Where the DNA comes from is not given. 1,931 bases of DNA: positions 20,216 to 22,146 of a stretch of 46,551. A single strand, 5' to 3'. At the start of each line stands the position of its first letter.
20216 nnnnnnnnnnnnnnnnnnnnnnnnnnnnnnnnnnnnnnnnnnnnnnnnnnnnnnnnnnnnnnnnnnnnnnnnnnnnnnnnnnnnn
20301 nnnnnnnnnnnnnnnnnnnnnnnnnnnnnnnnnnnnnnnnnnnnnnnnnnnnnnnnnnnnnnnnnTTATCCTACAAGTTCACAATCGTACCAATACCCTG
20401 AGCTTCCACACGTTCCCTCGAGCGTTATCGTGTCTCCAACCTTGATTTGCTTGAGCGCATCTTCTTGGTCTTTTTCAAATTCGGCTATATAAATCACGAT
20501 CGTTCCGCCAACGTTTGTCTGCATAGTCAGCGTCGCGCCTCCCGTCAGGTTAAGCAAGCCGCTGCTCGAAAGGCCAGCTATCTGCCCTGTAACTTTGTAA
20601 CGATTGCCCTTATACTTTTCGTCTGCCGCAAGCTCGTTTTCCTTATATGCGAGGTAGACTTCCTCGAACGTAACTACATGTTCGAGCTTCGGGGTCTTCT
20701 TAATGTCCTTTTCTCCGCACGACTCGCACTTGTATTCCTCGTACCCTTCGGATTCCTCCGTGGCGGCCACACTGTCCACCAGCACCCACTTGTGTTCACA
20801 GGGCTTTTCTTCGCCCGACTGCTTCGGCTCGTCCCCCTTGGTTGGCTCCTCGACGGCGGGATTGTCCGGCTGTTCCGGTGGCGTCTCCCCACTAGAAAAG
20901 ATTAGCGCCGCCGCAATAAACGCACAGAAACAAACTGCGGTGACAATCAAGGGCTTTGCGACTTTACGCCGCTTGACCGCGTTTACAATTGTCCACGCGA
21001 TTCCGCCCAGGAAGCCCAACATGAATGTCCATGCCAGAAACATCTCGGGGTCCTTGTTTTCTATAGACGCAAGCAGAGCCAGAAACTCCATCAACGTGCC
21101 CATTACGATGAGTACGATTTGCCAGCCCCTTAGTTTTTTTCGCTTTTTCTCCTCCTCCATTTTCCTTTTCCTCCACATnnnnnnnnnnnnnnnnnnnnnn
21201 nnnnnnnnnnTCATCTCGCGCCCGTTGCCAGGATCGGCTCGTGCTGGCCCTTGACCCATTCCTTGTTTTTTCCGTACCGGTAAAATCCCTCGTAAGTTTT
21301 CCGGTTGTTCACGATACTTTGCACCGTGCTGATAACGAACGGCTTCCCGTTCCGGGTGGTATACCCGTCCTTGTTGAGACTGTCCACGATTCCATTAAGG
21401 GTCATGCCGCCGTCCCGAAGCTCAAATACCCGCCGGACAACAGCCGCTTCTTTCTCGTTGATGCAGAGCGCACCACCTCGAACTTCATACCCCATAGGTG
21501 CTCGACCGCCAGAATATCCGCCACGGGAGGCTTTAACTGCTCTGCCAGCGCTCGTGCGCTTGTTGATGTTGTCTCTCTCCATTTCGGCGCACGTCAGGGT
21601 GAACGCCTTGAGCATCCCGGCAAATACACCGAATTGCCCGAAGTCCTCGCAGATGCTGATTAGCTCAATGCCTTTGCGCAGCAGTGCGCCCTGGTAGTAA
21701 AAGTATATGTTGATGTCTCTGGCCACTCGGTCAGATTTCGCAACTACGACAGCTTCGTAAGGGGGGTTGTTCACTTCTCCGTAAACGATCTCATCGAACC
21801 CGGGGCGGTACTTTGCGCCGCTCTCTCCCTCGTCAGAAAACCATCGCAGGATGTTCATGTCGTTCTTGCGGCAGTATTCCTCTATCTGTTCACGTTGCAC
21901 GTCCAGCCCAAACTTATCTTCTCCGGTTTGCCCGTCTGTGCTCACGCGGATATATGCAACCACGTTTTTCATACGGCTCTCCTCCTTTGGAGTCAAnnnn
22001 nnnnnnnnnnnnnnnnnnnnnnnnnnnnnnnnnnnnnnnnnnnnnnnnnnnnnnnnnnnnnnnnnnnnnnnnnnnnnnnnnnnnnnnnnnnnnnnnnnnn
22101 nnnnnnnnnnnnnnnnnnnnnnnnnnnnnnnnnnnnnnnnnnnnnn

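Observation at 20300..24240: terS and terL are separated by a 3.9-kb lower-GC cargo island with its own recombinase, promoters and terminators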

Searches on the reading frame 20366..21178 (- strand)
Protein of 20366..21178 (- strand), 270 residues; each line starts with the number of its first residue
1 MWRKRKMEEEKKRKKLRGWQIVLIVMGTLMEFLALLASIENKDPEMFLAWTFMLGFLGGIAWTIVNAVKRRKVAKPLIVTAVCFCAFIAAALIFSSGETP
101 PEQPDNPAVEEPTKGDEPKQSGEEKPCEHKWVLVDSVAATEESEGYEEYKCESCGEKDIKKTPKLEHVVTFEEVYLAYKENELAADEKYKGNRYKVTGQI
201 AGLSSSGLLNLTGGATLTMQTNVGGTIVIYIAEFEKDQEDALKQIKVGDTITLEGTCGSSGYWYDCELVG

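Call 4: search_protein_families(library=pfam, proteins=[window:20366-21178:-], max_evalue=0.1)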
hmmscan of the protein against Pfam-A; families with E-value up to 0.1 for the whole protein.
window:20366-21178:- (270 aa): 8 families
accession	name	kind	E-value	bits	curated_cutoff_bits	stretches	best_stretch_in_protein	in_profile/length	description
PF12869.13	tRNA_anti-like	-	8.4e-10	38.8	23.5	1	153-257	46-132/146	tRNA_anti-like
PF01027.25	Bax1-I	-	0.0048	17.1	34.1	1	21-94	43-117/207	Inhibitor of apoptosis-promoting Bax1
PF01757.29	Acyl_transf_3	-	0.0065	16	31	1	13-98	145-233/326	Acyltransferase domain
PF04018.18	VCA0040-like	-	0.012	15.6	26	1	10-91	46-128/246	Undecaprenyl phosphate translocase-like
PF25592.1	DUF7937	-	0.012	14.9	31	1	6-97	125-224/402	Domain of unknown function (DUF7937)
PF07690.21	MFS_1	-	0.019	14.3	33.4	0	24-69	65-110/347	Major Facilitator Superfamily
PF02653.21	BPD_transp_2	-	0.022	14.3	26.8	1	26-103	39-112/269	Branched-chain amino acid transport system / permease component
PF13567.11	DUF4131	-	0.043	14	31.6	0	50-110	5-63/165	Domain of unknown function (DUF4131)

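Call 5: search_protein_families(library=phrogs, proteins=[window:20366-21178:-], max_evalue=0.01)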
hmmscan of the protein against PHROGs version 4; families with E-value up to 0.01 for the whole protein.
window:20366-21178:- (270 aa): 2 families
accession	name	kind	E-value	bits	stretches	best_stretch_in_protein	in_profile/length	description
phrog_8545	-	moron, auxiliary metabolic gene and host takeover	8.2e-08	33.3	1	153-254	55-158/177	superinfection exclusion Sie-like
phrog_9170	-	unknown function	0.00014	22.7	1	143-257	29-139/159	-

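Call 58: search_protein_families(library=padloc, proteins=[window:20366-21178:-], max_evalue=0.01)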
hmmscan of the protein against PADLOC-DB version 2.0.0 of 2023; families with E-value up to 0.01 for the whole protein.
window:20366-21178:- (270 aa): 0 families

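Call 86: search_protein_families(library=ncbifam, proteins=[window:20366-21178:-], max_evalue=0.01)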
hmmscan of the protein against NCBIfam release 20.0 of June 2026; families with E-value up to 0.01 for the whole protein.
window:20366-21178:- (270 aa): 2 families
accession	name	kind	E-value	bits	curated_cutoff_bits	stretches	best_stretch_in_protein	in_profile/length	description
NF033634.1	SLATT_1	domain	0.0031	17.5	41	0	10-61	18-68/132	SLATT domain-containing protein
NF040988.1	MamL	equivalog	0.0047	17.1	100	0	47-76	41-70/78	magnetosome protein MamL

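Call 88: search_solved_structures(query=window:20366-21178:-, max_evalue=1)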
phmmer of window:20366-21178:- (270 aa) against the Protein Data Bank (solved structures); distinct sequences matched with E-value up to 1: 0.

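Call 89: find_encoding_contigs(protein=window:20366-21178:-, flank=6000, max_places=6)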
Protein window:20366-21178:- (270 aa): 4 contigs read that carry it; 1 place shown.
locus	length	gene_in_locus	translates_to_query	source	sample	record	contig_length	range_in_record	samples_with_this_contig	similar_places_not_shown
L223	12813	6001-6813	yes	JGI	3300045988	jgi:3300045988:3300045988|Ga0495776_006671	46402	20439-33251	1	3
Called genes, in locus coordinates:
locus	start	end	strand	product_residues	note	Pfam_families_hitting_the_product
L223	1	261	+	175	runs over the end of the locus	-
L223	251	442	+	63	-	-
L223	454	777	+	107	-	-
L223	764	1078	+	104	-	-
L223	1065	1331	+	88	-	-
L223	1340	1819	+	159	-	-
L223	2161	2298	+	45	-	-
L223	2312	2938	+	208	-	-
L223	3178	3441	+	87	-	-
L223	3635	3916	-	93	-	-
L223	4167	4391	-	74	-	-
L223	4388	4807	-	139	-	-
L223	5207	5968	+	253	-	PF00239:Resolvase, PF07508:Recombinase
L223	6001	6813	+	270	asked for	PF12869:tRNA_anti-like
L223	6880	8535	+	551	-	-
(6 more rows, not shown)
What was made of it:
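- Checked: An independent JGI gene call on the same contig gives 253, 270, 139, 74 and 93 aa products (call 89).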

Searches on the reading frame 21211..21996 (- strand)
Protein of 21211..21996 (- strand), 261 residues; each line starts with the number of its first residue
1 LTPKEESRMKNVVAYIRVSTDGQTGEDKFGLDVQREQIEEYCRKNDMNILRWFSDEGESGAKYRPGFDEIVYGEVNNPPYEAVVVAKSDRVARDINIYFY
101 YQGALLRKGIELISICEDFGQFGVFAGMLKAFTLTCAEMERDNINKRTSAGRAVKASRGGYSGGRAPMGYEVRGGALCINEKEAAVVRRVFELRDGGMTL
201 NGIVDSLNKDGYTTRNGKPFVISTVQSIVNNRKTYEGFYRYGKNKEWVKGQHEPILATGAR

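Call 4: search_protein_families(library=pfam, proteins=[window:21211-21996:-], max_evalue=0.1)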
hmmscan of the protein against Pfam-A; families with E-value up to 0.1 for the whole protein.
window:21211-21996:- (261 aa): 3 families
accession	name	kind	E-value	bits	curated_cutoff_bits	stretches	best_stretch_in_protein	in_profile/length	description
PF00239.26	Resolvase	-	2.9e-24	86.2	23.3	1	12-160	1-144/145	Resolvase, N terminal domain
PF07508.19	Recombinase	-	2.6e-12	47.3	21.1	1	181-255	1-86/102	Recombinase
PF20552.4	HTH_62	-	0.032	14.7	27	1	194-220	32-58/72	Recombinase-like helix-turn-helix domain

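Call 5: search_protein_families(library=phrogs, proteins=[window:21211-21996:-], max_evalue=0.01)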
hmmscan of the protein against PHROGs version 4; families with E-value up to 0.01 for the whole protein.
window:21211-21996:- (261 aa): 3 families
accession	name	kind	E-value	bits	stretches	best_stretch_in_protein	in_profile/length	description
phrog_95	-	integration and excision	1.3e-59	203.4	1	4-256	82-343/651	integrase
phrog_125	-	DNA, RNA and nucleotide metabolism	1.5e-27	97.7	1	4-234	14-205/254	DNA invertase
phrog_6620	-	integration and excision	5e-06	27.2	1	5-93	51-133/201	transposase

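Call 34: search_solved_structures(query=window:21211-21975:-, max_evalue=0.001, show_alignments=2)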
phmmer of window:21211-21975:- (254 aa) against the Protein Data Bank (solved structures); distinct sequences matched with E-value up to 0.001: 3.
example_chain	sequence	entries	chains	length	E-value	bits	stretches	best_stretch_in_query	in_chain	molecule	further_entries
3bvp_A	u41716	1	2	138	1.1e-09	41.7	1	3-134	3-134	TP901-1 Integrase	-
2mhc_A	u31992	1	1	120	2.8e-08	37.1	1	6-108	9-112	TnpX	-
3guv_A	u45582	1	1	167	8.9e-06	28.9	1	5-156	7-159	Site-specific recombinase, resolvase family protein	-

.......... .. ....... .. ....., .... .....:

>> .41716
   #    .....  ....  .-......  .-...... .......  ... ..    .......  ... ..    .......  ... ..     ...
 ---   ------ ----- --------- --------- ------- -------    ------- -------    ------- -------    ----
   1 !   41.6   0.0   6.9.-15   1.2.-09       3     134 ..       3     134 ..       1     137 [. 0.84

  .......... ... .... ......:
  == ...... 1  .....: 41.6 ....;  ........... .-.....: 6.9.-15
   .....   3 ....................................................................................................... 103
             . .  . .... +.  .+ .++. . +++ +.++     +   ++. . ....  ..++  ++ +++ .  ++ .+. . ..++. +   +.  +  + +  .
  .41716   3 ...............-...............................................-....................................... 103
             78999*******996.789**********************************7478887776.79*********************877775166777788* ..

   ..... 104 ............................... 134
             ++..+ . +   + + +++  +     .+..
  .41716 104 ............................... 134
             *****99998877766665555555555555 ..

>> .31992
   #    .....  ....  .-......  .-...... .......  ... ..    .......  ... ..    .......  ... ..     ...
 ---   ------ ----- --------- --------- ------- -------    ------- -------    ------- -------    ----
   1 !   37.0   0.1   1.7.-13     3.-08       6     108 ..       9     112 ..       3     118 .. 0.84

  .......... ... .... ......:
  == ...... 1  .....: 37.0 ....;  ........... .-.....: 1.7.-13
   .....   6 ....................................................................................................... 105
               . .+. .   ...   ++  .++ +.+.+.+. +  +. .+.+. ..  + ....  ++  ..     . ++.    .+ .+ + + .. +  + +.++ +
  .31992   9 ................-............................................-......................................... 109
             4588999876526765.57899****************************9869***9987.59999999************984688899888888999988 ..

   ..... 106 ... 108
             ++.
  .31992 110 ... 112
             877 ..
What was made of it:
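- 21211..21972 (-): Short serine recombinase (253 aa): LSR-type catalytic domain plus recombinase domain, ending at the HEPIL motif, with no zinc ribbon or coiled coil. Pfam (call 4); PDB TP901-1 Int 1.1e-9 and TnpX 2.8e-8 (call 34).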

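Call 46: find_related_loci(query=window:21211-21972:-, collection=genome_contigs, flank=10000)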
Query window:21211-21972:- (253 aa) in genome_contigs; peptide patterns used: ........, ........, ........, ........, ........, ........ (x = any residue, [..] = any of these).
88 stretches matched a pattern; 18 encode a relative of the query (tblastn E <= 1e-3); 18 distinct loci.
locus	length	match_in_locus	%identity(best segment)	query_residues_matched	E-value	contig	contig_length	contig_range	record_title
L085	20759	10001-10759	74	1-253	2e-130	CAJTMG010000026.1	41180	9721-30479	MAG TPA_asm: uncultured Oscillibacter sp. isolate MGBC104027 genome assembly, contig: MGBC104027.26, whole genome shotgu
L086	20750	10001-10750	77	1-248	4e-127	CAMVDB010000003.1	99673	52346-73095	MAG TPA_asm: uncultured Clostridia bacterium isolate SRR8387714_bin.58_metaWRAP_v1.3_MAG genome assembly, contig: ERZ142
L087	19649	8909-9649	75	1-247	2e-126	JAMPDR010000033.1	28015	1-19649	MAG: Ruminococcus sp. isolate NALB_7823_32 Scaffold_#33__SCF_033___28015_bp, whole genome shotgun sequence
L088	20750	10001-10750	76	1-248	4e-126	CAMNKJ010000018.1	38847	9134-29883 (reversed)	MAG: uncultured Clostridia bacterium isolate SRR873597_bin.107_metaWRAP_v1.3_MAG genome assembly, contig: NODE.1875_leng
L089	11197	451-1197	74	1-248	3e-126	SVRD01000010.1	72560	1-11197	MAG: Oscillospiraceae bacterium isolate SIG634 NODE_2075_length_72560_cov_2.252827, whole genome shotgun sequence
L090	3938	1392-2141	75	1-249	3e-128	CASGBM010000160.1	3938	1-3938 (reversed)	uncultured Eubacteriales bacterium isolate O90_L3_308308_idba_bin.67 genome assembly, contig: O90_L3_308308_idba_bin.67.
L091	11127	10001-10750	72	1-249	2e-124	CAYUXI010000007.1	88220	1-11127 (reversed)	MAG TPA_asm: uncultured Oscillospiraceae bacterium isolate binchicken_co370_216 genome assembly, contig: NODE_380_length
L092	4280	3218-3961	70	2-248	4e-117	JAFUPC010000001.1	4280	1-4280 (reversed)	MAG: Clostridia bacterium isolate RGIG4697 Roe_deer_Rectum.Co__c40767, whole genome shotgun sequence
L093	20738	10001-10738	68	3-248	8e-115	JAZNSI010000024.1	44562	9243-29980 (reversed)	MAG: Clostridia bacterium isolate T1900044810_TS20190276.MAGScoT_cleanbin_000004 SGB_2776_k141_1162147, whole genome sho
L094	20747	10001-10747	66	1-249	2e-114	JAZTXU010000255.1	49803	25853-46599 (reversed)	MAG: Acutalibacteraceae bacterium isolate T1900045328_YK20190017.MAGScoT_cleanbin_000075 SGB_6490_k141_2803324, whole ge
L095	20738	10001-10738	68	3-248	2e-114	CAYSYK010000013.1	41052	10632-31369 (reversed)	MAG TPA_asm: uncultured Oscillospiraceae bacterium isolate SRP350583_co3_194 genome assembly, contig: NODE_869_length_41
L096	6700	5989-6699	72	3-239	3e-113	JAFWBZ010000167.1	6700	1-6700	MAG: Clostridia bacterium isolate RGIG5601 Sheep_Duodenum-2__c120354, whole genome shotgun sequence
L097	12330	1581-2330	68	1-249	9e-112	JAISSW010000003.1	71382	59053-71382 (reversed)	MAG: Clostridium sp. isolate Md513_bin113 k119_937318, whole genome shotgun sequence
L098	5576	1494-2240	64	1-249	2e-110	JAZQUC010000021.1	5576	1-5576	MAG: Candidatus Fimenecus sp. isolate T1900045183_TC20190179.MAGScoT_cleanbin_000023 SGB_5251_k141_1393001, whole genome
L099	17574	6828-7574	67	1-248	1e-110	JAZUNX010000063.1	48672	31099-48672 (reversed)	MAG: Acutalibacteraceae bacterium isolate T1900044879_TS20190345.MAGScoT_cleanbin_000017 SGB_3201_k141_1004113, whole ge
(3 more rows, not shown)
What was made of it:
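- Integrated prophages on contigs up to 219 kb keep the gap contiguous (call 46).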

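Call 58: search_protein_families(library=padloc, proteins=[window:21211-21972:-], max_evalue=0.01)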
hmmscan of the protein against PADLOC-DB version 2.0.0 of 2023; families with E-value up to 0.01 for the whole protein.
window:21211-21972:- (253 aa): 0 families

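Call 80: search_protein_representatives(protein=window:21211-21972:-)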
Query: 253 residues. Proteins with E-value up to 0.001 (for the whole library): 29409; up to 1e-10: 6725; up to 1e-30: 112. The best 150 are listed.
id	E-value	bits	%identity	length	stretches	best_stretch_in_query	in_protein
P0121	4.6e-101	354.2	65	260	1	1-249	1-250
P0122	6.0e-87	307.9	58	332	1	3-251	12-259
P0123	8.0e-78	278.1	53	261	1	3-248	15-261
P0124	6.6e-72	258.7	45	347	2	2-249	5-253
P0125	2.1e-71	257.0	51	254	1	3-248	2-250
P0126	7.4e-71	255.2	49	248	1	3-248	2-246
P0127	4.9e-70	252.6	46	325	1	2-249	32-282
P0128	1.4e-68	247.8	51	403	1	3-248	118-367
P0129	2.4e-67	243.8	48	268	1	1-249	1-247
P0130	2.5e-67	243.7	51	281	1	2-248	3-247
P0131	8.9e-67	241.9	48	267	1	4-249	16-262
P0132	7.8e-66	238.8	48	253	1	1-251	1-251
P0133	1.3e-64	234.8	48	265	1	1-248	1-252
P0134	5.0e-64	232.9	47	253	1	2-248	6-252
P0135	1.9e-63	230.9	46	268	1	2-251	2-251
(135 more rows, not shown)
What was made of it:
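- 21211..21972 (-): 112 representative clusters at E<1e-30, nearly all 236-290 aa (call 80).
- On Large serine recombinase / phage serine integrase: Relatives are 236-290 aa (call 80).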

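Call 86: search_protein_families(library=ncbifam, proteins=[window:21211-21972:-], max_evalue=0.01)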
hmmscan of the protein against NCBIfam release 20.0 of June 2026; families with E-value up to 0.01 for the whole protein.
window:21211-21972:- (253 aa): 7 families
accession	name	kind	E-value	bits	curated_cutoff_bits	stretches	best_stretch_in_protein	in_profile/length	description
NF047343.1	SCCmet_CcrB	equivalog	1.9e-32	112.7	900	1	2-241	7-246/542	cassette chromosome recombinase CcrB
NF047344.1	SCCmet_CcrA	equivalog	4.7e-17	62.2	700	1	1-226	1-218/442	cassette chromosome recombinase CcrA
NF047347.1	SCCmet_CcrC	equivalog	1.2e-16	60.4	900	1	3-240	4-247/558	cassette chromosome recombinase CcrC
NF009949.0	PRK13413.1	equivalog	4.8e-09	36.2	272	1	4-155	2-146/203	master DNA invertase Mpi family serine-type recombinase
NF033518.0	transpos_IS607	equivalog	3.5e-07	29.9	110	1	3-85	55-132/187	IS607 family transposase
NF041201.1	recomb_XisF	equivalog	8.1e-05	21.7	375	1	5-167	2-156/465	fdxN element excision recombinase XisF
NF049883.1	resolv_YneB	equivalog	0.0004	19.9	175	1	4-205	2-195/211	YneB family resolvase-like protein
